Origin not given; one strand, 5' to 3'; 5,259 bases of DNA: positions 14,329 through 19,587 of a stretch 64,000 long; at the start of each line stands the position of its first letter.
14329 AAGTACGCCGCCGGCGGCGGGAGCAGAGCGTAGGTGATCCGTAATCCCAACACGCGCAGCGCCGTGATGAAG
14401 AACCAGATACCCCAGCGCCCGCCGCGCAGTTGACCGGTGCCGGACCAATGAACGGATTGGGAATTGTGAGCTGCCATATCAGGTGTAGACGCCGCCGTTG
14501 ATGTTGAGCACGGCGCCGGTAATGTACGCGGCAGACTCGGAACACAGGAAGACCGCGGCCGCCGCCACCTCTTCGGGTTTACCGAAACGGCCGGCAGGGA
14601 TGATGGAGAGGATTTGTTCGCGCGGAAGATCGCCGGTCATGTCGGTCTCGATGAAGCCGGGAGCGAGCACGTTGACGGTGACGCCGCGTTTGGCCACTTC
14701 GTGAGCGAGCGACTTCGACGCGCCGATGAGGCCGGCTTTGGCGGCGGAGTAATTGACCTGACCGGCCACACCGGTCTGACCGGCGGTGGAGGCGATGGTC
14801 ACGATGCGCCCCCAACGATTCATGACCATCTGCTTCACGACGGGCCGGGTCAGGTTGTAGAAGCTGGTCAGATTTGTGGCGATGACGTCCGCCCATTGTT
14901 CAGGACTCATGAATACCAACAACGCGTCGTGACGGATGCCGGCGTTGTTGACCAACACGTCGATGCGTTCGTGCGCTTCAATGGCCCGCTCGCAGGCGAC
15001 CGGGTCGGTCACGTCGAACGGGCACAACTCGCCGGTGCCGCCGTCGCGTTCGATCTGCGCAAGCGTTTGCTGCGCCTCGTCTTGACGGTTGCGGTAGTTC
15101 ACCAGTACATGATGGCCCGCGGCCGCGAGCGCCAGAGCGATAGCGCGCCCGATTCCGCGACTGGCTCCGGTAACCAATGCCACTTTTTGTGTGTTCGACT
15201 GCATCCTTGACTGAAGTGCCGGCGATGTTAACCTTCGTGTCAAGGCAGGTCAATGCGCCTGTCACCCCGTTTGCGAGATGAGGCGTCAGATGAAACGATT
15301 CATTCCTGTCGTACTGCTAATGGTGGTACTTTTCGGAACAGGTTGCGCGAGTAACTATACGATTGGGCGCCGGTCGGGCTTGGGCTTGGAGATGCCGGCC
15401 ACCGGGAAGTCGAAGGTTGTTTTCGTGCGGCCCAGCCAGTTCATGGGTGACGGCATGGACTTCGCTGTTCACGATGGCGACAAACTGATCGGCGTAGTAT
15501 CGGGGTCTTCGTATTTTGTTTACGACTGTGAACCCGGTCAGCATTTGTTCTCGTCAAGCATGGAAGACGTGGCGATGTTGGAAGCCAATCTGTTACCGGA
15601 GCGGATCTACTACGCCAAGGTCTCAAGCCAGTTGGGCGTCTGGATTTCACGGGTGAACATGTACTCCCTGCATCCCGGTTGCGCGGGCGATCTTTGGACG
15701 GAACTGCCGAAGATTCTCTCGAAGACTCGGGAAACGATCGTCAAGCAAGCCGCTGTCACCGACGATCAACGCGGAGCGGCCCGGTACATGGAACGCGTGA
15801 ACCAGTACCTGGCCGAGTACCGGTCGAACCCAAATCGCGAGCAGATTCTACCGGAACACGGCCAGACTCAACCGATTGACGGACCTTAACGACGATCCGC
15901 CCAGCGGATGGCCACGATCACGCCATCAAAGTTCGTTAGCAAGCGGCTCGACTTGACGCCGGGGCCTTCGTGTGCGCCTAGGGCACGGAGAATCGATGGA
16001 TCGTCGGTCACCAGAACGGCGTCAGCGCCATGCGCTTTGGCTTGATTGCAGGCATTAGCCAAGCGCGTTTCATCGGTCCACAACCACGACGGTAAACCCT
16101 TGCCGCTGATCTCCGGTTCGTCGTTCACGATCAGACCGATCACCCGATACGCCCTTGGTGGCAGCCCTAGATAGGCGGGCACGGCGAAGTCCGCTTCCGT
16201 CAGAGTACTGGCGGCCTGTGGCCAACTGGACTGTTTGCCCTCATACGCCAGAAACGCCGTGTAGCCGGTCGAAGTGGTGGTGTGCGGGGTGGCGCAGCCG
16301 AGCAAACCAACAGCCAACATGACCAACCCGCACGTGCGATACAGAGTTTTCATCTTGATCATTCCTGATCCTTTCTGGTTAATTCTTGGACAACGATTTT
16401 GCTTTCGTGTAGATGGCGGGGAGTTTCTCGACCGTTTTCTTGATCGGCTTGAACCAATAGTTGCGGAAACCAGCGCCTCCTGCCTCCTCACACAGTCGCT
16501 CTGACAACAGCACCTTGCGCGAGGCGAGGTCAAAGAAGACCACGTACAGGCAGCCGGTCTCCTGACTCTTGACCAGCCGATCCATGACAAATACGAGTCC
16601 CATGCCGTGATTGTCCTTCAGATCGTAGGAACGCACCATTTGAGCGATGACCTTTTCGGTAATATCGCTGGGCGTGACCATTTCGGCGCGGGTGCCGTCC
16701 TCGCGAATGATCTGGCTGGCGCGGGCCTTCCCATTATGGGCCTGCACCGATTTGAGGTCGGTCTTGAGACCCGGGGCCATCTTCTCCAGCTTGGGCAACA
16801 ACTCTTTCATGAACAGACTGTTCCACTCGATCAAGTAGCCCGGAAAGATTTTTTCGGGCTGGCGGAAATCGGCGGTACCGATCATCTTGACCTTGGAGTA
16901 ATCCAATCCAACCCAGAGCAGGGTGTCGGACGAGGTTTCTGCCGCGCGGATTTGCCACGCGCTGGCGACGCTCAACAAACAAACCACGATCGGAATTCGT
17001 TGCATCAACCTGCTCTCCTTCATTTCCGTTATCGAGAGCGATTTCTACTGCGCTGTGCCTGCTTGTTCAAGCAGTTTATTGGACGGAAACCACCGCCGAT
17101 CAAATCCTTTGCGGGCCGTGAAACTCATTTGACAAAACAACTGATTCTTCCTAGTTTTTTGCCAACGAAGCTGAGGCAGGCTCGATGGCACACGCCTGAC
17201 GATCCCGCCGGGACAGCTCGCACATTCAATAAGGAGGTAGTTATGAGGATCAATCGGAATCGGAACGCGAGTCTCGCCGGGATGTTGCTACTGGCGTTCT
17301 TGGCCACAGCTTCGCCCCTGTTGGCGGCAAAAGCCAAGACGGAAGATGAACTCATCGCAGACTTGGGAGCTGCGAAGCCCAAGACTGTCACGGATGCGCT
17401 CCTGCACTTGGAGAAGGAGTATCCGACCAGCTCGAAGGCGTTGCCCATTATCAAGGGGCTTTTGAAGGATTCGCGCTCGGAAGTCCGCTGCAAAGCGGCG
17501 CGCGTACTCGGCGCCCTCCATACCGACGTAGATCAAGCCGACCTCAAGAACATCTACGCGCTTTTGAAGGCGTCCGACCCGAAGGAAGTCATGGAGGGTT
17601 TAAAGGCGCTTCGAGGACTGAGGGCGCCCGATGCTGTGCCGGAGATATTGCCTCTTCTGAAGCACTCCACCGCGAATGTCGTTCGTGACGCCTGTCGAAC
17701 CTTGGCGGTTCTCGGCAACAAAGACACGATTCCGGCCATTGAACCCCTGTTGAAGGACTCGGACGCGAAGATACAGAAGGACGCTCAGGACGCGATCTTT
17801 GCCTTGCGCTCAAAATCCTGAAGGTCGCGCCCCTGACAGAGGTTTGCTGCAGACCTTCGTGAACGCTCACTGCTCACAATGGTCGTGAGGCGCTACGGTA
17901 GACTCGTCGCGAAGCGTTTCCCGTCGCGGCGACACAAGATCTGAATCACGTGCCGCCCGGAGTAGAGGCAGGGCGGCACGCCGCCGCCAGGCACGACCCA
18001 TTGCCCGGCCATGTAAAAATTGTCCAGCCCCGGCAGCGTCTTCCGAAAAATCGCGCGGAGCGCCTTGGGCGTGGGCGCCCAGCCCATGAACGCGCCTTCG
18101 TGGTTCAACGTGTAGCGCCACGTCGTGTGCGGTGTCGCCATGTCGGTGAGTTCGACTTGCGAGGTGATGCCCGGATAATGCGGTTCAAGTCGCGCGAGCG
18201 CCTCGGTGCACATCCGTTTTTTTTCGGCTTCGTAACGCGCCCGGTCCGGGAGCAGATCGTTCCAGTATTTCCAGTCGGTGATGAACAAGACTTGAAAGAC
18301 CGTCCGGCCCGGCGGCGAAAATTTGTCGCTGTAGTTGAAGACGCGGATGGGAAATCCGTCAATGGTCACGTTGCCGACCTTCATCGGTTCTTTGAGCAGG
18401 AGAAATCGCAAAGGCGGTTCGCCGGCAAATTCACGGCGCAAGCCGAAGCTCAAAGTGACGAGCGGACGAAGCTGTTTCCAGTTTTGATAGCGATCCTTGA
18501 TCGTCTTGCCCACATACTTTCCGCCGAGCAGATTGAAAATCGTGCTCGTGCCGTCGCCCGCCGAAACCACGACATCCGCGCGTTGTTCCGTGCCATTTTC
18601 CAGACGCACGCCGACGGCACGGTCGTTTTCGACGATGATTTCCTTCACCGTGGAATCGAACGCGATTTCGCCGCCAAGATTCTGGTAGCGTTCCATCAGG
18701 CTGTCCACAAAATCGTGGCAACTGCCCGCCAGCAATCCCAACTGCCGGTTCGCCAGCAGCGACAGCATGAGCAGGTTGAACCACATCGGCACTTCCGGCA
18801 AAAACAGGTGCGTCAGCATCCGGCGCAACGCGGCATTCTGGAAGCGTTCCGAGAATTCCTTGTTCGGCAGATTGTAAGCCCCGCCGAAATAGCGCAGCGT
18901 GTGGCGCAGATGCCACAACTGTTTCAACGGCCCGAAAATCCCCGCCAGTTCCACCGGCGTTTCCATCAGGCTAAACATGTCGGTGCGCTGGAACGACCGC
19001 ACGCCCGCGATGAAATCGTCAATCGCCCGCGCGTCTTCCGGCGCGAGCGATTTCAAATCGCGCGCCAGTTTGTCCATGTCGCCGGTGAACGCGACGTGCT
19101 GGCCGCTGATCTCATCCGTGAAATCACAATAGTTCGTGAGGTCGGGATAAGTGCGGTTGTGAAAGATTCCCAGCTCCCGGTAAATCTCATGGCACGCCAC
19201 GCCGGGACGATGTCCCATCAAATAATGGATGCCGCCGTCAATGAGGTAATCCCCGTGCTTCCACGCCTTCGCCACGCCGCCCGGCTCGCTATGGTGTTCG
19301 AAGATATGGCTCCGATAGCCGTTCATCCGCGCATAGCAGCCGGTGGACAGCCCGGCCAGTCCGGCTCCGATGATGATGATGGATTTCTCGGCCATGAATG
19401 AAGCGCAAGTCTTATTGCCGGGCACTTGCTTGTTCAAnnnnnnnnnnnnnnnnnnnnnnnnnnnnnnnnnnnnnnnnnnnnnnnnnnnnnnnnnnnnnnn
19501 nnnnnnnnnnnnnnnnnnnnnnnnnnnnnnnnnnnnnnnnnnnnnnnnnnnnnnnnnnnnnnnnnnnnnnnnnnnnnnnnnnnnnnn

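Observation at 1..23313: Aryl-polyene/flexirubin-like lipid-pigment cluster with ammonia-lyase, halogenase and O-methyltransferase tailoring operon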

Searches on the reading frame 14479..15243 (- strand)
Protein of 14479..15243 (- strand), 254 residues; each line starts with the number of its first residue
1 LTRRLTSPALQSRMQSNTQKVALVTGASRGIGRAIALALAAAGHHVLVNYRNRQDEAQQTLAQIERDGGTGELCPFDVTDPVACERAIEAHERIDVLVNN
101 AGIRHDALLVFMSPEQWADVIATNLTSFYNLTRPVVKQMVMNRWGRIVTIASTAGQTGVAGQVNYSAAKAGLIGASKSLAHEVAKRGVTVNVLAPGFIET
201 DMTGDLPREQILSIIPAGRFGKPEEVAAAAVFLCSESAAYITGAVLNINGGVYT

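Call 4: search_protein_families(library=pfam, proteins=[window:14479-15243:-])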
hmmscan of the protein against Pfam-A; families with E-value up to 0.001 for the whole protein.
window:14479-15243:- (254 aa): 5 families
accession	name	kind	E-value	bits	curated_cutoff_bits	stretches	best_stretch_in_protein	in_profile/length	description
PF13561.12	adh_short_C2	-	7.4e-59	199.6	27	1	26-252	1-235/236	Enoyl-(Acyl carrier protein) reductase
PF00106.31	adh_short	-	6.2e-57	192.7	26.6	1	20-208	1-192/195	short chain dehydrogenase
PF08659.16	KR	-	3.7e-18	66.5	22.6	1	22-194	3-174/180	KR domain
PF01370.27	Epimerase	-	2.2e-09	37.5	20.9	1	22-134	1-101/240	NAD dependent epimerase/dehydratase family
PF13460.12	NAD_binding_10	-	6.6e-07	29.8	27.2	1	26-205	1-153/184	NAD(P)H-binding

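Call 7: search_protein_families(library=ncbifam, proteins=[window:14479-15243:-], max_evalue=0.01)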
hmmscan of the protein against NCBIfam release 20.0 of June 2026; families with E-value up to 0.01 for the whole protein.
window:14479-15243:- (254 aa): 237 families (the best 25 are shown)
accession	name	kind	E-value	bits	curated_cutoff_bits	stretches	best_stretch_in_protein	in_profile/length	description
NF053542.1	FlxB_rubin_SDR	equivalog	6e-95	317.5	340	1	20-252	1-239/239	flexirubin biosynthesis SDR family reductase FlxB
NF004200.0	PRK05653.1-5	equivalog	4.1e-87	291.7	273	1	19-252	2-241/242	3-oxoacyl-ACP reductase FabG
TIGR01830.1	3oxo_ACP_reduc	equivalog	2.5e-86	289.3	297.75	1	22-253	1-239/239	3-oxoacyl-[acyl-carrier-protein] reductase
NF009466.0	PRK12826.1-2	subfamily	3e-80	269.3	222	1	18-253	2-245/248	3-oxoacyl-ACP reductase FabG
NF004197.0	PRK05653.1-1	equivalog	3.8e-80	269.1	332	1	18-253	6-247/249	3-oxoacyl-ACP reductase FabG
NF009464.0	PRK12824.1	subfamily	7e-77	258.4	269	1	19-253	2-243/245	3-oxoacyl-ACP reductase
TIGR01829.1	AcAcCoA_reduct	subfamily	7.5e-77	258.2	302.1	1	20-253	1-241/242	acetoacetyl-CoA reductase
NF004199.0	PRK05653.1-4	equivalog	2.4e-75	253.3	301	1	18-253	4-246/247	3-oxoacyl-ACP reductase FabG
TIGR01831.1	fabG_rel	equivalog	4.9e-73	245.4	338.85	1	23-252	2-238/239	3-ketoacyl-ACP reductase FabG2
NF004198.0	PRK05653.1-3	equivalog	3.3e-69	233.1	296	1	14-253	2-247/248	3-oxoacyl-ACP reductase FabG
NF047420.2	EF_P_mod_YmfI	equivalog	4.9e-63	213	238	1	22-253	2-236/236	elongation factor P 5-aminopentanone reductase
NF040605.2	mycolic_FabG1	exception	5.2e-62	209.7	420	1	21-252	3-229/233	3-oxoacyl-ACP reductase FabG1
NF009546.0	PRK12935.1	equivalog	8.9e-62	208.8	418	1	18-253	5-246/247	acetoacetyl-CoA reductase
NF009547.0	PRK12936.1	subfamily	3.9e-61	206.8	436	1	18-252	5-242/245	3-ketoacyl-(acyl-carrier-protein) reductase NodG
NF004778.0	PRK06124.1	equivalog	1.2e-60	205.1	303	1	18-252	10-252/256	SDR family oxidoreductase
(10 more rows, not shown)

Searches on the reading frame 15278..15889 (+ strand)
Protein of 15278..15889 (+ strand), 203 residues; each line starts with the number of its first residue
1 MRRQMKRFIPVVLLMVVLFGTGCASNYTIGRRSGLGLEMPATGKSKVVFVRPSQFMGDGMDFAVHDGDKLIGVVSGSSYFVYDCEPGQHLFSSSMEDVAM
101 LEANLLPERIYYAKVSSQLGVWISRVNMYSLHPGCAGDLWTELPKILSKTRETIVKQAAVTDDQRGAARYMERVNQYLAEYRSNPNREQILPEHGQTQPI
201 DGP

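Call 4: search_protein_families(library=pfam, proteins=[window:15278-15889:+])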
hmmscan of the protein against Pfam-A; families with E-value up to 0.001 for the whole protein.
window:15278-15889:+ (203 aa): 1 family
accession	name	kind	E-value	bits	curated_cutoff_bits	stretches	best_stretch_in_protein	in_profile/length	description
PF11008.14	DUF2846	-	0.0006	20.3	34.3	1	42-95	2-57/92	Protein of unknown function (DUF2846)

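Call 7: search_protein_families(library=ncbifam, proteins=[window:15278-15889:+], max_evalue=0.01)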
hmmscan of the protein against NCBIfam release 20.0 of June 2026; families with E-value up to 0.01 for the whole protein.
window:15278-15889:+ (203 aa): 0 families

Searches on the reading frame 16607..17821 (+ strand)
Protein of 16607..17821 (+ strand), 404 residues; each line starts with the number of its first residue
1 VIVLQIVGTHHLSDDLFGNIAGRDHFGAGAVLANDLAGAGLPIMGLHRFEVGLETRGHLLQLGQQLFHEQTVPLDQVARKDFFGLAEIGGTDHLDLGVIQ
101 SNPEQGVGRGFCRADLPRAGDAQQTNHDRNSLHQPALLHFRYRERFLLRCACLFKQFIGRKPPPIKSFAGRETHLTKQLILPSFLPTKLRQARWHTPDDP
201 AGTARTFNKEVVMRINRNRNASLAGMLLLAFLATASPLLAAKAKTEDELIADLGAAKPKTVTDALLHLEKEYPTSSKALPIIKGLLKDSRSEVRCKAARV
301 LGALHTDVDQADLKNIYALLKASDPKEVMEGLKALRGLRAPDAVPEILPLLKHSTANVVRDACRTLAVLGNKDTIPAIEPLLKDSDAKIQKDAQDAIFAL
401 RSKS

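Call 4: search_protein_families(library=pfam, proteins=[window:16607-17821:+])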
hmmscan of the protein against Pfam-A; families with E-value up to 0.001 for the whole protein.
window:16607-17821:+ (404 aa): 5 families
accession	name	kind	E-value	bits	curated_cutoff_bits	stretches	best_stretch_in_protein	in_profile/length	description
PF13646.12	HEAT_2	-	1.5e-13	51.2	27.7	1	318-396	7-86/88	HEAT repeats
PF02985.28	HEAT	-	3.3e-07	30.4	23.5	0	279-304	2-27/31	HEAT repeat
PF13513.12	HEAT_EZ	-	5.2e-07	30.5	27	0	336-366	22-52/55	HEAT-like repeat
PF00514.29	Arm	-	2.6e-06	27.7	20.6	0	342-367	12-37/41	Armadillo/beta-catenin-like repeat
PF03130.22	HEAT_PBS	-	9e-05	23.1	20.9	0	332-353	6-27/27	PBS lyase HEAT-like repeat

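Call 7: search_protein_families(library=ncbifam, proteins=[window:16607-17821:+], max_evalue=0.01)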
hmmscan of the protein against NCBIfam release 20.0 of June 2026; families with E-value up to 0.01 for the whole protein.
window:16607-17821:+ (404 aa): 4 families
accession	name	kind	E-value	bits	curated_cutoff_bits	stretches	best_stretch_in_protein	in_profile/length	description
NF045915.1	PhycobilmeDegNblB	equivalog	2e-06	27.5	300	1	278-400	67-188/214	phycobilisome degradation protein NblB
TIGR02270.1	TIGR02270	subfamily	2e-06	27.1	206.8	1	254-395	65-200/410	TIGR02270 family protein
NF058502.1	phyc_lyase_CpcE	equivalog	0.00017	21.1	330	0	365-402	139-176/260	C-phycocyanin alpha-cysteine-84 phycocyanobilin lyase subunit CpcE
NF010374.0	PRK13800.1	equivalog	0.0036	15.6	1196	1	277-397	776-895/898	fumarate reductase/succinate dehydrogenase flavoprotein subunit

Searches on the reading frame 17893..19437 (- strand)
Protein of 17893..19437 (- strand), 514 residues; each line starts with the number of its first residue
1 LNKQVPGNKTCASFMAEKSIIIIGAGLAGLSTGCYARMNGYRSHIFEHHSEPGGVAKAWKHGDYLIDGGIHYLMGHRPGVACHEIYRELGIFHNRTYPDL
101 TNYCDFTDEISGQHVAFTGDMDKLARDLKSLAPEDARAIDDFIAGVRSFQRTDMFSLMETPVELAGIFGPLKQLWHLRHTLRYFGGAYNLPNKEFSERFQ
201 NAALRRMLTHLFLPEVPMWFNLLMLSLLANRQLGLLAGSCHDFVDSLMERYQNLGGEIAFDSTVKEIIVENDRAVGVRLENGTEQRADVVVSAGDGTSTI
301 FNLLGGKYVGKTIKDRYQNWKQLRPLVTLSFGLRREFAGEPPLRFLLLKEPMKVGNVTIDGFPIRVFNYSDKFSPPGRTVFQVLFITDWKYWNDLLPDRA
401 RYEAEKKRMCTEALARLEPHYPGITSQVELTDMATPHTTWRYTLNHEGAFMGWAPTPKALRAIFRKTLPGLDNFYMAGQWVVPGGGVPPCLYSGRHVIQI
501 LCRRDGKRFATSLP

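Call 5: search_protein_families(library=pfam, proteins=[window:17893-19437:-])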
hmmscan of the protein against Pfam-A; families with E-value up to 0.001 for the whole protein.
window:17893-19437:- (514 aa): 6 families
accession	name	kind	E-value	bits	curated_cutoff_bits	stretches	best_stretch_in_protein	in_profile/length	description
PF01593.30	Amino_oxidase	-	6.6e-18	65.6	19.8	1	27-496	1-437/443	Flavin containing amine oxidoreductase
PF13450.12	NAD_binding_8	-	1.8e-12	47.8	21.9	1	22-88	1-67/68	NAD(P)-binding Rossmann-like domain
PF01266.30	DAO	-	7.5e-11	42.6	27.9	1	240-304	148-213/353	FAD dependent oxidoreductase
PF03486.20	HI0933_like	-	1.5e-06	28.3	50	0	239-298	107-166/244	HI0933-like protein Rossmann domain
PF00890.30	FAD_binding_2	-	6.8e-06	26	20.4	0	20-59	2-40/414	FAD binding domain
PF07992.20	Pyr_redox_2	-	2.8e-05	24.1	26.1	0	19-47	2-30/291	Pyridine nucleotide-disulphide oxidoreductase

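Call 7: search_protein_families(library=ncbifam, proteins=[window:17893-19437:-], max_evalue=0.01)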
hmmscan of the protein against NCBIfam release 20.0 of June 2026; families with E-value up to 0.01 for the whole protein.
window:17893-19437:- (514 aa): 55 families (the best 25 are shown)
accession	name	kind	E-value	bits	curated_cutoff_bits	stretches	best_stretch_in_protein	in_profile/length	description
TIGR02734.1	crtI_fam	subfamily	3.7e-33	115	238.1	2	21-334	2-311/504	phytoene desaturase family protein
TIGR02730.1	carot_isom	equivalog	2.3e-24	86.1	586.9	2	238-495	226-482/493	carotenoid isomerase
TIGR02733.1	desat_CrtD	equivalog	2.1e-23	82.8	549.7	2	235-502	226-489/492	C-3',4' desaturase CrtD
NF058655.1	CrtID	equivalog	3.7e-21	75.5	640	2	20-329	1-305/478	bifunctional phytoene desaturase/3,4-desaturase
NF045637.1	carotdesatCrtDProt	equivalog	2.5e-19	69.2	580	3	236-308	217-289/485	1-hydroxycarotenoid 3,4-desaturase CrtD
NF045689.1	BCarotKetCrtO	equivalog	1.6e-14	53.3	1000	2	185-302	185-305/563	beta-carotene ketolase CrtO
NF005560.0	PRK07233.1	equivalog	3.7e-14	52.4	252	2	19-74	2-57/435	hypothetical protein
NF042421.1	hydcarot_desat_CrtD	equivalog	2.3e-13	49.5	500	1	19-305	3-287/487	1-hydroxycarotenoid 3,4-desaturase CrtD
TIGR03467.1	HpnE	equivalog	2.5e-09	37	283.05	1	20-77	1-60/430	hydroxysqualene dehydroxylase HpnE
TIGR02731.1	phytoene_desat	equivalog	4.2e-09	35.7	569.4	1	20-91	2-72/453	15-cis-phytoene desaturase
NF005547.0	PRK07208.1-3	equivalog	1e-08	34.4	380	1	17-78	4-65/465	hypothetical protein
NF033623.1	urate_HpxO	equivalog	8.6e-08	31.5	500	0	20-51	2-33/381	FAD-dependent urate hydroxylase HpxO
NF005548.0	PRK07208.1-4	equivalog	3.3e-07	29.3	389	1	17-75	3-61/488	hypothetical protein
NF001933.0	PRK00711.1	subfamily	5e-07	29.1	383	1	237-304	197-264/429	D-amino acid dehydrogenase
NF005313.0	PRK06847.1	subfamily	5.5e-07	28.9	372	1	246-300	112-165/375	hypothetical protein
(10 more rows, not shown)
